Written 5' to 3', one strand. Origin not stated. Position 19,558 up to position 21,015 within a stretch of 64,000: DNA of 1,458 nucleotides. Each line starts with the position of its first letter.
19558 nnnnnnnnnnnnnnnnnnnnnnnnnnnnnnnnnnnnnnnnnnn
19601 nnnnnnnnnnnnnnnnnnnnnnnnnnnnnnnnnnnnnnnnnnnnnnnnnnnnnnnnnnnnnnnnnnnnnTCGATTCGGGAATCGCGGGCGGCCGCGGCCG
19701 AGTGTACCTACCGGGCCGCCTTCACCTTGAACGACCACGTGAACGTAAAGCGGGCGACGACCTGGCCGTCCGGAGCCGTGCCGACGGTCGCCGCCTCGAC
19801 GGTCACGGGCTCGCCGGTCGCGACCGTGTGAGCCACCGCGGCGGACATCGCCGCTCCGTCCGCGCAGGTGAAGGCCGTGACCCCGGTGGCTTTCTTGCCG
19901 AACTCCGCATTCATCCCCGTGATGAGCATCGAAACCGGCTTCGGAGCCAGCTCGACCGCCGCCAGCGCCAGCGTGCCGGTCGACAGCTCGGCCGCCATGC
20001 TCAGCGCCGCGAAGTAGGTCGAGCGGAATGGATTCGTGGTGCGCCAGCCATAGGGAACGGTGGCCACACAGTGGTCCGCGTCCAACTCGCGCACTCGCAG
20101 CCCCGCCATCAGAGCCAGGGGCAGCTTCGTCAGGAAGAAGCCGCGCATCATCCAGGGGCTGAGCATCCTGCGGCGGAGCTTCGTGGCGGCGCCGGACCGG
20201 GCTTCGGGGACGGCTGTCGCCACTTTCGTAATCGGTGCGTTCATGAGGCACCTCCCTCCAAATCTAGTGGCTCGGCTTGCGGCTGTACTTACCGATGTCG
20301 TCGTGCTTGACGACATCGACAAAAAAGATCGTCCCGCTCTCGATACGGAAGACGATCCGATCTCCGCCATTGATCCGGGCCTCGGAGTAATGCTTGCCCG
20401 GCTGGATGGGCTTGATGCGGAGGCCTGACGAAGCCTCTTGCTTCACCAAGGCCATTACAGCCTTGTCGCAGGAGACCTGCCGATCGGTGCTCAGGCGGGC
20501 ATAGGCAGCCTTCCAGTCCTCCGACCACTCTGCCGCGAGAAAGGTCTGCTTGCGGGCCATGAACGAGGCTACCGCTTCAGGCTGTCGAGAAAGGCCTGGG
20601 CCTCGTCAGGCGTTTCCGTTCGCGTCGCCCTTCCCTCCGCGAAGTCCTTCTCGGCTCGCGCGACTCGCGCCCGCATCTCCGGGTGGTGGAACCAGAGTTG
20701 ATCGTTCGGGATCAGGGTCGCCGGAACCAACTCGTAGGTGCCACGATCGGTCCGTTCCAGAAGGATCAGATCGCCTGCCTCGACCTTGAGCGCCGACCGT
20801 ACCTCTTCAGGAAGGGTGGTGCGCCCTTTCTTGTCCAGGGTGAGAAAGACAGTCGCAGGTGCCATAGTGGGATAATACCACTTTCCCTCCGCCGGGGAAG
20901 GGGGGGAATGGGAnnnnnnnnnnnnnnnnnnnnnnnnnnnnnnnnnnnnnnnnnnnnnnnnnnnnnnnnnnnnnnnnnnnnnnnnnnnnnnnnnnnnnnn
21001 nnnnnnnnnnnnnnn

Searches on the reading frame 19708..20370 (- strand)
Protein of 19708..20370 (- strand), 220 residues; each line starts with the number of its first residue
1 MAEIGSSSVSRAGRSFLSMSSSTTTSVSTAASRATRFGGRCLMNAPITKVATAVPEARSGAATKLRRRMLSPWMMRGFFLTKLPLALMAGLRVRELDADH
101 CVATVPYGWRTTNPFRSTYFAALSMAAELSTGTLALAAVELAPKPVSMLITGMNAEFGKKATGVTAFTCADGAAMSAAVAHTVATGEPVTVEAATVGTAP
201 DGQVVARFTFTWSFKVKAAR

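Call 64: search_protein_families(library=pfam, proteins=[window:19708-20370:-], max_evalue=0.001)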
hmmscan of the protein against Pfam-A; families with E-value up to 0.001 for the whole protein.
window:19708-20370:- (220 aa): 1 family
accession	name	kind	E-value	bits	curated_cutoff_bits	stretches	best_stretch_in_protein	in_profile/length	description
PF14539.12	DUF4442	-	4.8e-12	46.7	25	1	74-212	4-130/132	Domain of unknown function (DUF4442)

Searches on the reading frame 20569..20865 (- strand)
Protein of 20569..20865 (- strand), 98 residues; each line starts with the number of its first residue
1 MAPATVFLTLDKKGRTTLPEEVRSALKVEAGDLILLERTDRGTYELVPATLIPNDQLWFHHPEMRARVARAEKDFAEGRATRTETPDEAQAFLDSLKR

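Call 81: search_protein_families(library=pfam, proteins=[window:20569-20865:-], max_evalue=0.001)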
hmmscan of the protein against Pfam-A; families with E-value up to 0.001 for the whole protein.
window:20569-20865:- (98 aa): 1 family
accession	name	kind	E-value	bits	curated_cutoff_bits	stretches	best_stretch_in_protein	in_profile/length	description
PF04014.23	MazE_antitoxin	-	1.9e-05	25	24.7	1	9-48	3-42/48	Antidote-toxin recognition MazE, bacterial antitoxin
